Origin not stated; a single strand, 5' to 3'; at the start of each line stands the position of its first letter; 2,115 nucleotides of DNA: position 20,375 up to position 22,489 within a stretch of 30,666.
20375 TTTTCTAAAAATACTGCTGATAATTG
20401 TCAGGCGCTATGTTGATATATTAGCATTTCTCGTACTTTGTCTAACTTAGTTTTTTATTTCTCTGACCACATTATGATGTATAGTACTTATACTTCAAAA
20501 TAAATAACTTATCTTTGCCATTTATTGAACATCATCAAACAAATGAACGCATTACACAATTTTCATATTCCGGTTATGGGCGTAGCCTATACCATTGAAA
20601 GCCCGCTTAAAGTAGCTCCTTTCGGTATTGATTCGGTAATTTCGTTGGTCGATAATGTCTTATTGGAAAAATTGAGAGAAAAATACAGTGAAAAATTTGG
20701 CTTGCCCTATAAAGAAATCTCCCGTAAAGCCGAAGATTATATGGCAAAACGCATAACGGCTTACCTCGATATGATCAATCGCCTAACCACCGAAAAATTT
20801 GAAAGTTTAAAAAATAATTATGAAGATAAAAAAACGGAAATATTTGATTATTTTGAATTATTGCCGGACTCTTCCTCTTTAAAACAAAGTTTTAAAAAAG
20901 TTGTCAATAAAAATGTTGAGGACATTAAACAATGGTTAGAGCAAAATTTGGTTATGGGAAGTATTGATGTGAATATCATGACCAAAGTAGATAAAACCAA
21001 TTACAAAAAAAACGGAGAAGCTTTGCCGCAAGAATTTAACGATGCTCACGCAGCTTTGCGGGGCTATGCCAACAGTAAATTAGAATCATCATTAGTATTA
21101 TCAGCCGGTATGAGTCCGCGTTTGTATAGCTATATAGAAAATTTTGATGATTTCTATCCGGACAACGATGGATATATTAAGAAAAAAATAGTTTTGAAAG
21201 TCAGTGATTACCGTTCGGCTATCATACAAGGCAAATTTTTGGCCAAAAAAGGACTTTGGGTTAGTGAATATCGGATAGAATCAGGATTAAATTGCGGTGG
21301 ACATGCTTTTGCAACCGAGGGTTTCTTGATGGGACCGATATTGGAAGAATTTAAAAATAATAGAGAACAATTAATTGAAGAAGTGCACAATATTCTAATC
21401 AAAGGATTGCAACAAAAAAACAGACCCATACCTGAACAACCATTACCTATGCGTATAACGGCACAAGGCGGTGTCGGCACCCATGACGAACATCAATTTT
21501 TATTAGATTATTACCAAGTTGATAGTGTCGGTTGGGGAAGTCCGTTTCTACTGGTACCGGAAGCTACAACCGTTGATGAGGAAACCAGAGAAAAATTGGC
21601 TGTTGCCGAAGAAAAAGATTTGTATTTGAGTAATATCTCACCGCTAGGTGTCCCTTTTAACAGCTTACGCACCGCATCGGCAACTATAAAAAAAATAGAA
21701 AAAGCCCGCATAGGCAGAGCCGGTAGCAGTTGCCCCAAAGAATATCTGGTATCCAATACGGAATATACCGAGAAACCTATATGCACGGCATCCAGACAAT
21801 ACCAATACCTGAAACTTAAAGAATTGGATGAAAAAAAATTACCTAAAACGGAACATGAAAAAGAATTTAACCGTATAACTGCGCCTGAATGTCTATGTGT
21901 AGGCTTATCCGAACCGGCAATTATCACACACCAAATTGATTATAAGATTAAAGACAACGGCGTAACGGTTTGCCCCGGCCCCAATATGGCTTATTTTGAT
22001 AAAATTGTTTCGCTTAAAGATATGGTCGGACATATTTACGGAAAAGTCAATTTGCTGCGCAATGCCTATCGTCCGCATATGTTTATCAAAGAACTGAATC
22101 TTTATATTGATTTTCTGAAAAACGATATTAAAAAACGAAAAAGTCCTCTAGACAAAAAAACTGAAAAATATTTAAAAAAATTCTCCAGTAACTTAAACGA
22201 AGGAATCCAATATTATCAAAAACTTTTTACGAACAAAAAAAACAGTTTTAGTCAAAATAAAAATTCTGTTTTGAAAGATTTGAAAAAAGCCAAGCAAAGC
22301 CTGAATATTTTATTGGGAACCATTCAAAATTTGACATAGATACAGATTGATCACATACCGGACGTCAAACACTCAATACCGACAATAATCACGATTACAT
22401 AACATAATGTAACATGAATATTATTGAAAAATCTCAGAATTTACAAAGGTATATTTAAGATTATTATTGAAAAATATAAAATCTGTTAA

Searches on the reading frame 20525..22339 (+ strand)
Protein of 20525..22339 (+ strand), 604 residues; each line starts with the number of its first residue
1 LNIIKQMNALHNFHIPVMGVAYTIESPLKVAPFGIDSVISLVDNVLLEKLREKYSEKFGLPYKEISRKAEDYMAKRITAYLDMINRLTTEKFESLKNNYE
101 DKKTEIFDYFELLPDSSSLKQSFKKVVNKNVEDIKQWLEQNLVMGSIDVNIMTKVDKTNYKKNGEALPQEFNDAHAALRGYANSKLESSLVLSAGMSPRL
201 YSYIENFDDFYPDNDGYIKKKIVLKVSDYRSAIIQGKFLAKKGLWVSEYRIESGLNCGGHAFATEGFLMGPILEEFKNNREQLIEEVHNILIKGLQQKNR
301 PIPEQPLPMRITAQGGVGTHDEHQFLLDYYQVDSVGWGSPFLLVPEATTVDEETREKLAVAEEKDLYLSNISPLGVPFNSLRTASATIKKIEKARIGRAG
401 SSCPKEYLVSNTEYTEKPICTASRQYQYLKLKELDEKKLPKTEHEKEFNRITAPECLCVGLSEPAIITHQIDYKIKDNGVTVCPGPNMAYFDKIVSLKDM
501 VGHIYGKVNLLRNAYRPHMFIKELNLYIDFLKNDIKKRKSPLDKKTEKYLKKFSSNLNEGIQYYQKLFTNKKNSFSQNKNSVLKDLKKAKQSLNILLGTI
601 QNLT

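Call 7: search_protein_families(library=pfam, proteins=[window:20525-22339:+], max_evalue=0.01)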
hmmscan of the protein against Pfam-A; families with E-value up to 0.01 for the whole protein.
window:20525-22339:+ (604 aa): 0 families

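Call 21: search_protein_families(library=ncbifam, proteins=[window:20543-22339:+], max_evalue=0.1)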
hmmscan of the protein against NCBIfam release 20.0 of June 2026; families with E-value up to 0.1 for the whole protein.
window:20543-22339:+ (598 aa): 1 family
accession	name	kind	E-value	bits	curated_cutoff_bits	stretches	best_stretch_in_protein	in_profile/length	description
NF008230.0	PRK10997.1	equivalog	0.072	12.3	500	0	512-584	33-103/487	ATPase RavA stimulator ViaA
